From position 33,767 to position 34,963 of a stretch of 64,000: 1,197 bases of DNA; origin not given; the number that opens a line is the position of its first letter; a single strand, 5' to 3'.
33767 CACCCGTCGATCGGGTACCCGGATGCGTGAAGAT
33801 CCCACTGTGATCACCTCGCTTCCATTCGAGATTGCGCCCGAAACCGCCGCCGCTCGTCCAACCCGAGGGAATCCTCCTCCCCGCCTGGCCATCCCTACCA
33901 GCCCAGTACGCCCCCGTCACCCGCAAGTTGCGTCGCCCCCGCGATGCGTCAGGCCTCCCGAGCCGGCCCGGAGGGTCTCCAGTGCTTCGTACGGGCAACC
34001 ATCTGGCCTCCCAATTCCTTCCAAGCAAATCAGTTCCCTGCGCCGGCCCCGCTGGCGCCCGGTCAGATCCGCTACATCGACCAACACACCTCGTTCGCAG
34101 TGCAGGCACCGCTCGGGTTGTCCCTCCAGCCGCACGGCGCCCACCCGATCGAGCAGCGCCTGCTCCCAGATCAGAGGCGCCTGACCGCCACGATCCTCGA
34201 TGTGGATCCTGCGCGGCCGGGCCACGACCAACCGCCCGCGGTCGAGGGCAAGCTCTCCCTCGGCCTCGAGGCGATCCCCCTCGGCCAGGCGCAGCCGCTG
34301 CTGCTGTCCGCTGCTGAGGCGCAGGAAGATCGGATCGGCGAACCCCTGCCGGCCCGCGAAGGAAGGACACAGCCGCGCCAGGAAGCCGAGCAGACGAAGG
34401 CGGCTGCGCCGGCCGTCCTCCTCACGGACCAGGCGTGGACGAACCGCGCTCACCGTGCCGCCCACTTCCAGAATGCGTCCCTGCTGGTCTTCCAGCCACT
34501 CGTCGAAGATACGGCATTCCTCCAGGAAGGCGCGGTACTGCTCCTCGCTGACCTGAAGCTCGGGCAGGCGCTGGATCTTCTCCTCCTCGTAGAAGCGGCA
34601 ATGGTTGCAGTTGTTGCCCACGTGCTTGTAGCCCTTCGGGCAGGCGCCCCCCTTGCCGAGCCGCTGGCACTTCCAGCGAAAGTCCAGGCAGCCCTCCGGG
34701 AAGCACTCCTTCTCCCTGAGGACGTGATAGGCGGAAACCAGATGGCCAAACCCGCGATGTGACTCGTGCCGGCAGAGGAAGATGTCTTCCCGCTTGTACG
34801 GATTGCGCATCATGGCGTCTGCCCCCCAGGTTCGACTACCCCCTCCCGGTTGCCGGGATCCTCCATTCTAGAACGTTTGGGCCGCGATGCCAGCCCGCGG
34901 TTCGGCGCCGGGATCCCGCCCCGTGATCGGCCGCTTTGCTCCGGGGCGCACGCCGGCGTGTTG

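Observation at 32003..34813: Secreted protein with four ~140-aa internal repeats, co-transcribed with a Cys/His-rich protein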

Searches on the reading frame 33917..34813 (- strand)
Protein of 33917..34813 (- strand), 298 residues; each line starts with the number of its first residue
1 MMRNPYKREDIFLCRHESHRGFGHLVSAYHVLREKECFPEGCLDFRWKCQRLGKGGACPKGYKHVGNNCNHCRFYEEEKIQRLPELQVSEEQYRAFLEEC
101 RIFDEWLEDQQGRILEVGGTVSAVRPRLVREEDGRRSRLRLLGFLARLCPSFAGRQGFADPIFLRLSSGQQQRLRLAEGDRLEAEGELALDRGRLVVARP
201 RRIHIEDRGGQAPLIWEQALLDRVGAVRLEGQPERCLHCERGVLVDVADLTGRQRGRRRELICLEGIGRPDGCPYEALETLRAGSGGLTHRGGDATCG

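Call 3: search_protein_families(library=pfam, proteins=[window:33917-34813:-], max_evalue=0.1)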
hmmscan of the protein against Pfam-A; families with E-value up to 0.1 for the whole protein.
window:33917-34813:- (298 aa): 0 families

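Call 4: search_protein_families(library=ncbifam, proteins=[window:33917-34813:-], max_evalue=0.1)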
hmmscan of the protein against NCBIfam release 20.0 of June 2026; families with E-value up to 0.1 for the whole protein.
window:33917-34813:- (298 aa): 0 families

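Call 10: search_solved_structures(query=window:33917-34813:-, max_evalue=10)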
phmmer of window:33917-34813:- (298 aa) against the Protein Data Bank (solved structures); distinct sequences matched with E-value up to 10: 3.
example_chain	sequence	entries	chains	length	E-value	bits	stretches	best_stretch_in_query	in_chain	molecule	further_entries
7tgh_B7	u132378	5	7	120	0.23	13.8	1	6-78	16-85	NDUB7 | CHCH domain-containing protein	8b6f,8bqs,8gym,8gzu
5wif_A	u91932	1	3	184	1.8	10.8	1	90-121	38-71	Spermidine N1-acetyltransferase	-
6d72_A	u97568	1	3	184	1.8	10.8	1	90-121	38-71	Spermidine N1-acetyltransferase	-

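Call 11: find_homologous_proteins(query=window:33917-34813:-)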
Query window:33917-34813:- (298 aa): 46 proteins with E <= 0.001 among 5498 candidates.
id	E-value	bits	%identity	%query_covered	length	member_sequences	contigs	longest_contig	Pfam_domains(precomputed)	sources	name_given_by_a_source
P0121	8.7e-200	680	100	100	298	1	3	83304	-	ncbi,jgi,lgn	jgi:hypothetical protein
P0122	1.5e-164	565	82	100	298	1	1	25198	-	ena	-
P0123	1.1e-162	559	83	94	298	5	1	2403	-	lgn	-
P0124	2.2e-142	492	72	100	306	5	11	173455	-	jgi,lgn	-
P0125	1.7e-118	413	62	95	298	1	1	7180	-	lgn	-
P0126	2.9e-118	413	65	95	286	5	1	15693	-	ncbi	-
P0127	4.8e-118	412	61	95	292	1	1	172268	-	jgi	jgi:hypothetical protein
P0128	1.9e-117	410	62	95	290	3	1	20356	-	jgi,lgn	jgi:hypothetical protein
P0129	6.2e-116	405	63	98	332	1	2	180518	-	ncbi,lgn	-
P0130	1.2e-112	394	62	96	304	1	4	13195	-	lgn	-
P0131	3.7e-111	389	59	99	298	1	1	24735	-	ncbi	-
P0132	7.7e-111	388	61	100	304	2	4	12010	-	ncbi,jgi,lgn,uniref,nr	ncbi:MAG: hypothetical protein FJY75_10510 [Candidatus Eisenbacteria bacterium]|uniref:Uncharacteriz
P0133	2.8e-110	386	62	96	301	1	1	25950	-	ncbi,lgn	-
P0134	4.3e-110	386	60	94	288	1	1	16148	-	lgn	-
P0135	1.1e-109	384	61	95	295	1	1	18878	-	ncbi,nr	ncbi:MAG: hypothetical protein GF330_14340 [Candidatus Eisenbacteria bacterium]|nr:hypothetical prot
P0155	1.1e-101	358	51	98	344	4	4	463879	-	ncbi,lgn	-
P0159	9.6e-72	260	42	97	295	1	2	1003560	-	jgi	jgi:hypothetical protein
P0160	1.3e-69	253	46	96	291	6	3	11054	-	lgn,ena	-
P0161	3.9e-69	251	45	94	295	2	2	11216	-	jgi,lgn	jgi:hypothetical protein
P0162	1.3e-67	246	42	94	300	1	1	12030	-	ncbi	-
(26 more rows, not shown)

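Call 31: search_protein_families(library=pfam, alignment_id=A3, max_evalue=1)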
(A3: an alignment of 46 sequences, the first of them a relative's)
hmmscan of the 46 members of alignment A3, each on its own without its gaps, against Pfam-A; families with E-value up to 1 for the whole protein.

A. member 1, P0121 (298 aa): 0 families

B. families by the number of members that match (of 46 scanned): 11 families
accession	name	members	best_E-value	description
PF04942.19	CC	2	0.16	CC domain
PF12731.12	Mating_N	2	0.22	Mating-type protein beta 1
PF10842.14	DUF2642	1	0.0079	Protein of unknown function (DUF2642)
PF18914.6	DUF5666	1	0.022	Domain of unknown function (DUF5666)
PF13265.11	DUF4056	1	0.043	Protein of unknown function (DUF4056)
PF04089.19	BRICHOS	1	0.12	BRICHOS domain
PF12254.13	DNA_pol_alpha_N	1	0.16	DNA polymerase alpha subunit p180 N terminal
PF24355.1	DUF7514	1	0.18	Domain of unknown function (DUF7514)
PF00258.30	Flavodoxin_1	1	0.24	Flavodoxin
PF09614.15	Cas_Csy2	1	0.36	CRISPR-associated protein (Cas_Csy2)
PF14787.11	zf-CCHC_5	1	0.54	GAG-polyprotein viral zinc-finger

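Call 33: search_solved_structures(query=A3, max_evalue=10, show_alignments=2)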
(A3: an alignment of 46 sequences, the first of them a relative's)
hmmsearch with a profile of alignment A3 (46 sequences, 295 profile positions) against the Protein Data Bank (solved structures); distinct sequences matched with E-value up to 10: 0.
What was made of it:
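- On SSB / PriB / tRNA_anti sequence families (protein B): The PDB profile search was also negative (call 33).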

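Call 36: predict_structure(alignment_id=A3)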
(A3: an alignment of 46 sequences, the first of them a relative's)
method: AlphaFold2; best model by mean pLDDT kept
length: 298 residues; sequences in the alignment: 46
mean_pLDDT: 90.1   pTM: 0.82
mean pLDDT of the five models: 90.1, 89.7, 89.1, 87.4, 85.5
residues with pLDDT >= 90: 209; 70-90: 73; 50-70: 7; < 50: 9
segments of 3 or more residues with pLDDT < 50: 287-294
pLDDT, mean of each block of 10 residues (from residue 1): 94 90 88 92 88 93 88 91 94 98 97 97 96 93 97 96 97 98 97 94 97 96 93 80 91 80 89 81 61 49
secondary structure, 60 per line:
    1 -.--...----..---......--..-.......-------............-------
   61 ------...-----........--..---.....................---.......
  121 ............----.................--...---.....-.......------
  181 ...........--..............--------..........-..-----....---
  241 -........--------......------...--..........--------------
elements in order: H17-22 H28-34 E42-49 H50-53 E75-82 H90-110 E114-132 E137-153 E156-158 E162-166 H168-174 E181-191 E194-207 H216-225 H234-237 E242-249 E258-263 H275-284
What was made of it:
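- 33917..34813 (-): Gene B: a 298-aa Cys/His-rich protein with no signal peptide. AlphaFold2 pLDDT is 90.1 (call 36).
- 34193..34474 (-): B central OB-fold domain (aa 114-207). Strands in the model (call 36).
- On OB-fold nucleic-acid-binding proteins (protein B): The model has strands at 114-207 (call 36).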

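Call 38: fold_search(model_id=the predicted structure, library=pdb)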
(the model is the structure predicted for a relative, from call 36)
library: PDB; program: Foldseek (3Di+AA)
matches with E <= 10: 796; with E <= 0.001: 0
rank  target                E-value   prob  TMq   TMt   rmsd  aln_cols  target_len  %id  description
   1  4rmf                  3.9e-03  0.99  0.21  0.12  10.1       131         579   14  Biochemical and structural characterization of mycobacterial aspartyl-tRNA synthetase AspS, a promising TB drug target (released 2014-11-19)
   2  1v1q_A                4.4e-03  0.97  0.20  0.45   6.9       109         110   14  Crystal structure of PriB- a primosomal DNA replication protein of Escherichia coli (released 2004-10-25)
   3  2pnh_B                4.9e-03  0.97  0.18  0.47   7.8       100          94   13  Escherichia coli PriB E39A variant (released 2007-08-07)
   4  3udg_A                5.6e-03  0.85  0.19  0.26  15.2       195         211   11  Structure of Deinococcus radiodurans SSB bound to ssDNA (released 2012-05-16)
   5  5wqv_A                6.3e-03  0.99  0.20  0.54   7.2       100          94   14  Crystal structure of PriB mutant - S55A (released 2017-11-29)
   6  2ihe                  6.3e-03  0.89  0.20  0.27  15.9       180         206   13  Crystal structure of wild-type single-stranded DNA binding protein from Thermus aquaticus (released 2007-01-02)
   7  4dam_J                7.9e-03  0.93  0.18  0.42   7.6       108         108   13  Crystal structure of small single-stranded DNA-binding protein from Streptomyces coelicolor (released 2013-01-16)
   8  4apv                  8.9e-03  0.98  0.19  0.51   7.7       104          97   12  The Klebsiella pneumoniae primosomal PriB protein: identification, crystal structure, and ssDNA binding mode (released 2012-04-25)
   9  4dam_C                8.9e-03  0.95  0.19  0.47   7.4       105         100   14  Crystal structure of small single-stranded DNA-binding protein from Streptomyces coelicolor (released 2013-01-16)
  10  1woc_A                9.5e-03  0.84  0.17  0.40   7.1       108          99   13  Crystal structure of PriB (released 2005-01-25)
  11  4joi_B                1.1e-02  0.97  0.19  0.36   9.6       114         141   12  Crystal structure of the human telomeric Stn1-Ten1 complex (released 2013-05-29)
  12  4o2d_A                1.1e-02  0.97  0.21  0.12  10.3       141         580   13  Crystal structure of aspartyl-tRNA synthetase from Mycobacterium smegmatis with bound aspartic acid (released 2014-01-22)
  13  3udg_C                1.1e-02  0.47  0.17  0.22  15.7       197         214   12  Structure of Deinococcus radiodurans SSB bound to ssDNA (released 2012-05-16)
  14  8uzt_B                1.2e-02  0.98  0.20  0.51   6.3       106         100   13  Mitochondrial single-stranded binding protein bound to DNA (released 2024-08-21)
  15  1txy_A                1.3e-02  0.96  0.19  0.51   7.3       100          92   14  E. coli PriB (released 2004-11-16)
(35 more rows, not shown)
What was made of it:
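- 34193..34474 (-): Foldseek matches PriB, SSB and the N-domains of AspRS/LysRS at probability 0.97-0.99, with TM 0.45-0.54 normalised to the target (call 38).
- On OB-fold nucleic-acid-binding proteins (protein B): Foldseek matches PriB, SSB and AspRS/LysRS N-domains at probability 0.97-0.99 (call 38).
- Closest known: OB-fold nucleic-acid binders with zinc knuckles. Same: The central five-stranded barrel matches at probability 0.97-0.99 (call 38).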

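Call 39: find_encoding_contigs(protein=P0159, flank=8000, max_places=1)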
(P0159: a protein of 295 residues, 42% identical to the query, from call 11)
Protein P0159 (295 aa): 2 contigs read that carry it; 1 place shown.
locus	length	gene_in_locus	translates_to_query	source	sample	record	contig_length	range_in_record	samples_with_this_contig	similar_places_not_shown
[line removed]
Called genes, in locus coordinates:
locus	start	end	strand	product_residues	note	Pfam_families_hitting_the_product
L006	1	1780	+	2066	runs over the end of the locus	PF07517:SecA_DEAD, PF00270:DEAD (weak), PF07517:SecA_DEAD, PF01043:SecA_PP_bind, PF21090:P-loop_SecA, PF07516:SecA_SW, PF02810:SEC-C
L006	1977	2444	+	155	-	PF04361:DUF494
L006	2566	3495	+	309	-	PF02899:Phage_int_SAM_1, PF00589:Phage_integrase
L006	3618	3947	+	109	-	PF02482:Ribosomal_S30AE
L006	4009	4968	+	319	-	PF02603:Hpr_kinase_N, PF07085:DRTGG (weak), PF07475:Hpr_kinase_C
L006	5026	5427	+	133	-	PF03610:EIIA-man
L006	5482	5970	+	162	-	PF03830:PTSIIB_sorb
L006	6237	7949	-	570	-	PF00474:SSF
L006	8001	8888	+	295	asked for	-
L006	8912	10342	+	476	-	PF00587:tRNA-synt_2b, PF03129:HGTP_anticodon, PF09180:ProRS-C_1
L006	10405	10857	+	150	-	-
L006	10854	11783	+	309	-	PF03193:RsgA_GTPase (faint), PF01926:MMR_HSR1, PF02421:FeoB_N, PF00350:Dynamin_N (faint), PF00009:GTP_EFTU, PF07650:KH_2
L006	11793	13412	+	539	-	PF08486:SpoIID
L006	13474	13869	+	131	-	PF01925:TauE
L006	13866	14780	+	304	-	PF01676:Metalloenzyme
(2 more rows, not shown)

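Call 40: find_encoding_contigs(protein=P0155, flank=8000, max_places=1)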
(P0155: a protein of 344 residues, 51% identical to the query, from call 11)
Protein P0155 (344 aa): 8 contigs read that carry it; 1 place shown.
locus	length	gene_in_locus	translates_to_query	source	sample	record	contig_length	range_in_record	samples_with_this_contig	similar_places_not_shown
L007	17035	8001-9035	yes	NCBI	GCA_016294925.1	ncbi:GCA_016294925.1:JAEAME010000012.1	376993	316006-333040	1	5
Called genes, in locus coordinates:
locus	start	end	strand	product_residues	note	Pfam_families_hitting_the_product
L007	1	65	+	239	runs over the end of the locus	PF05719:GPP34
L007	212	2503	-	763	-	PF02897:Peptidase_S9_N, PF00326:Peptidase_S9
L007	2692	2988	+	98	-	PF08803:ydhR (weak)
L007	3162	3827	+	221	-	PF01895:PhoU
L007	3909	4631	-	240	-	PF06347:SH3_4, PF08239:SH3_3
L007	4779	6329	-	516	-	PF04223:CitF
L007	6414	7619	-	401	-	PF06857:ACP, PF03328:HpcH_HpaI, PF15617:C-C_Bond_Lyase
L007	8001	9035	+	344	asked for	-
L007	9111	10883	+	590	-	-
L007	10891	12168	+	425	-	PF13439:Glyco_transf_4, PF13579:Glyco_trans_4_4, PF20706:GT4-conflict (weak), PF00534:Glycos_transf_1, PF13692:Glyco_trans_1_4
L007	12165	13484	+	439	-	PF13692:Glyco_trans_1_4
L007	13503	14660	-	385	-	PF04055:Radical_SAM, PF13186:SPASM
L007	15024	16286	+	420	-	PF00534:Glycos_transf_1, PF13692:Glyco_trans_1_4, PF13524:Glyco_trans_1_2 (faint)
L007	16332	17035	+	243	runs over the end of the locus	PF01564:Spermine_synth (weak)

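Call 41: find_encoding_contigs(protein=P0162, flank=8000, max_places=1)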
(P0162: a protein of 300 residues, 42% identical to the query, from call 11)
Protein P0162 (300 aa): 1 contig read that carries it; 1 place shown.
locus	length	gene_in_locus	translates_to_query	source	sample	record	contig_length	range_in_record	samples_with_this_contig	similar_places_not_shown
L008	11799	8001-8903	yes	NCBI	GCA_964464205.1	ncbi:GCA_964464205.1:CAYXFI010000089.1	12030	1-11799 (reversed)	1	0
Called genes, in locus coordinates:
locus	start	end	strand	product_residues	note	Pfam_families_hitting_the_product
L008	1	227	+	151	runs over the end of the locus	?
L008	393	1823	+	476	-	PF00206:Lyase_1, PF14698:ASL_C2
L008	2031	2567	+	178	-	PF01661:Macro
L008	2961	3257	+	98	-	PF01909:NTP_transf_2, PF18765:Polbeta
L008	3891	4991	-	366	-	-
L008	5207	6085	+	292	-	-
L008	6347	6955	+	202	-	-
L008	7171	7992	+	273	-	-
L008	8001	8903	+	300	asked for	-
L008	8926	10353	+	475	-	PF00587:tRNA-synt_2b, PF03129:HGTP_anticodon, PF09180:ProRS-C_1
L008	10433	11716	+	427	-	PF01555:N6_N4_Mtase (weak)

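Call 62: search_protein_representatives(alignment_id=A3)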
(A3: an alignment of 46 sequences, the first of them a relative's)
Query: 46 sequences, 295 profile positions. Proteins with E-value up to 0.001 (for the whole library): 123; up to 1e-10: 107; up to 1e-30: 63. The best 123 are listed.
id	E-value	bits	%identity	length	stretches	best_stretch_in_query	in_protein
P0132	2.0e-135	467.4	-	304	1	1-289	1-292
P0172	1.6e-104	365.9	-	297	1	1-293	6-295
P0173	2.2e-103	362.2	-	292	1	2-281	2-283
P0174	1.2e-97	343.4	-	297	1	1-288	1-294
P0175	9.9e-97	340.4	-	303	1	1-277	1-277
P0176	1.3e-95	336.8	-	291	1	1-283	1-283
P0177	2.3e-94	332.6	-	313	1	2-286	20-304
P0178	1.0e-93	330.5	-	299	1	1-283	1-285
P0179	6.2e-93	327.9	-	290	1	1-283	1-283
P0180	1.1e-89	317.3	-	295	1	1-282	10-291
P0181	5.2e-89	315.1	-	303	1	1-280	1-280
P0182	3.7e-88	312.3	-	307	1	2-283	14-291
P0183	6.5e-87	308.2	-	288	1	1-281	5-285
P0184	7.0e-87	308.1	-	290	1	2-274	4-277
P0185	1.9e-86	306.7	-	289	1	1-285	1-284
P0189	9.8e-83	294.5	-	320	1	1-283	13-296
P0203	7.0e-57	209.6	-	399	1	1-184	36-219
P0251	2.7e-20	89.5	-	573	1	180-291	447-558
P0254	6.9e-20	88.1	-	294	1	178-275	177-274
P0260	4.2e-17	79.0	-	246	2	83-262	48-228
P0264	1.1e-15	74.3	-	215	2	81-209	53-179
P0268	4.9e-13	65.6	-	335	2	113-266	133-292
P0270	1.4e-12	64.2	-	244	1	81-240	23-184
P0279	2.6e-09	53.4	-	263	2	78-262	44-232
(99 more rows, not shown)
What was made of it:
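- Closest known: OB-fold nucleic-acid binders with zinc knuckles. Different: The family is restricted to 123 representatives (call 62).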

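Call 63: search_protein_families(library=pfam, proteins=[P0251, P0254, P0260, P0268, P0203, P0264, P0279, P0270, P0189], max_evalue=0.01)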
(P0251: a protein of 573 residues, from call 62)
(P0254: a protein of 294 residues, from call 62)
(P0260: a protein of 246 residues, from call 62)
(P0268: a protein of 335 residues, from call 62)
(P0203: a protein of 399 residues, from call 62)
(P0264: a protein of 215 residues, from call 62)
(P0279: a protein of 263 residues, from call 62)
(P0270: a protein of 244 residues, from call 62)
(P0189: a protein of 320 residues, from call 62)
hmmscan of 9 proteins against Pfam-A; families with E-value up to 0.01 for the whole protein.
P0251 (573 aa): 0 families

P0254 (294 aa): 0 families

P0260 (246 aa): 0 families

P0268 (335 aa): 0 families

P0203 (399 aa): 0 families

P0264 (215 aa): 0 families

P0279 (263 aa): 0 families

P0270 (244 aa): 0 families

P0189 (320 aa): 0 families

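Call 65: search_protein_families(library=ncbifam, proteins=[P0159, P0132], max_evalue=0.01)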
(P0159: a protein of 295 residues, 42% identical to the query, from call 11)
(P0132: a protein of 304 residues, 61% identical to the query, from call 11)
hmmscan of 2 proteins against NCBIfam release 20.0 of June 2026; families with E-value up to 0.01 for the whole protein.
P0159 (295 aa): 0 families

P0132 (304 aa): 0 families
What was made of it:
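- On SSB / PriB / tRNA_anti sequence families (protein B): There are no Pfam or NCBIfam hits for B, for its 46 homologues or for variant architectures (calls 3, 4, 31, 63, 65).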

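Call 71: find_encoding_contigs(protein=P0160, flank=5000, max_places=1)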
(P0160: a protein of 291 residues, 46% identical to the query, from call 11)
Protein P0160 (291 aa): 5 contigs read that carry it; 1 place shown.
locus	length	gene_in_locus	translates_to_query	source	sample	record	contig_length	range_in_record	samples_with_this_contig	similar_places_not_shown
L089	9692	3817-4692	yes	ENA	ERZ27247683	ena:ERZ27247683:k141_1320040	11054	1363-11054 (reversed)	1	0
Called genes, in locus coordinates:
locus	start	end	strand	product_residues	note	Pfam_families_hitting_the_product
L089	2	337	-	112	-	?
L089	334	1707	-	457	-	PF04413:Glycos_transf_N, PF13579:Glyco_trans_4_4 (weak)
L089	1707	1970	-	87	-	PF01206:TusA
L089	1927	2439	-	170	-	PF02677:QueH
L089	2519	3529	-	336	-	PF04060:FeS, PF12838:Fer4_7 (weak), PF13187:Fer4_9 (weak), PF14697:Fer4_21, PF00037:Fer4, PF13237:Fer4_10, PF14697:Fer4_21, PF12838:Fer4_7, +10 more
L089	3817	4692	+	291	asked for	-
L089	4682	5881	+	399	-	PF00155:Aminotran_1_2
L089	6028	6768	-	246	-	PF01656:CbiA, PF13500:AAA_26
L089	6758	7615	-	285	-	PF01209:Ubie_methyltran, PF03141:Methyltransf_29 (weak), PF13489:Methyltransf_23, PF01135:PCMT (weak), PF13649:Methyltransf_25, PF13847:Methyltransf_31, PF08241:Methyltransf_11, PF08242:Methyltransf_12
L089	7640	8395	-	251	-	PF00561:Abhydrolase_1, PF03959:FSH1 (faint), PF12146:Hydrolase_4 (weak), PF12697:Abhydrolase_6, PF02230:Abhydrolase_2 (faint), PF08840:BAAT_C (weak), PF00975:Thioesterase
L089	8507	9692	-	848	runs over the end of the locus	?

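Call 72: find_encoding_contigs(protein=P0161, flank=5000, max_places=1)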
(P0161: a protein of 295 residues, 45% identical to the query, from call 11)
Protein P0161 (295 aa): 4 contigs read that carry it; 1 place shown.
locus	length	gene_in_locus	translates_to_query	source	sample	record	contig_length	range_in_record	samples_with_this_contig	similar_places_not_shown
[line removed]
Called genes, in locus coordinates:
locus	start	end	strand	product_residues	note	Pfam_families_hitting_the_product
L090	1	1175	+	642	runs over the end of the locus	PF02415:Chlam_PMP (faint), PF13229:Beta_helix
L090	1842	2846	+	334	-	PF00930:DPPIV_N (faint), PF26550:Tricorn_2nd (weak), PF07676:PD40 (faint), PF26549:Tricorn_N (weak)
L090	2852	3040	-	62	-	-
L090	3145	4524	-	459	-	PF14522:Cytochrome_C7 (faint)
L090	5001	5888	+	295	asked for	-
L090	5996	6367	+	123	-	PF09723:Zn_ribbon_8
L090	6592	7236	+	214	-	PF02142:MGS, PF01808:AICARFT_IMPCHas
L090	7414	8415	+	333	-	PF01210:NAD_Gly3P_dh_N, PF02558:ApbA (weak), PF03446:NAD_binding_2 (weak), PF03807:F420_oxidored (weak), PF07479:NAD_Gly3P_dh_C, PF20618:GPD_NAD_C_bact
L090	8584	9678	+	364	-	PF04055:Radical_SAM, PF16199:Radical_SAM_C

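Call 79: search_protein_families(library=padloc, proteins=[window:33917-34813:-], max_evalue=0.01)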
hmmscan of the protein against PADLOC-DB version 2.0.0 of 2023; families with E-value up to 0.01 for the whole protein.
window:33917-34813:- (298 aa): 0 families
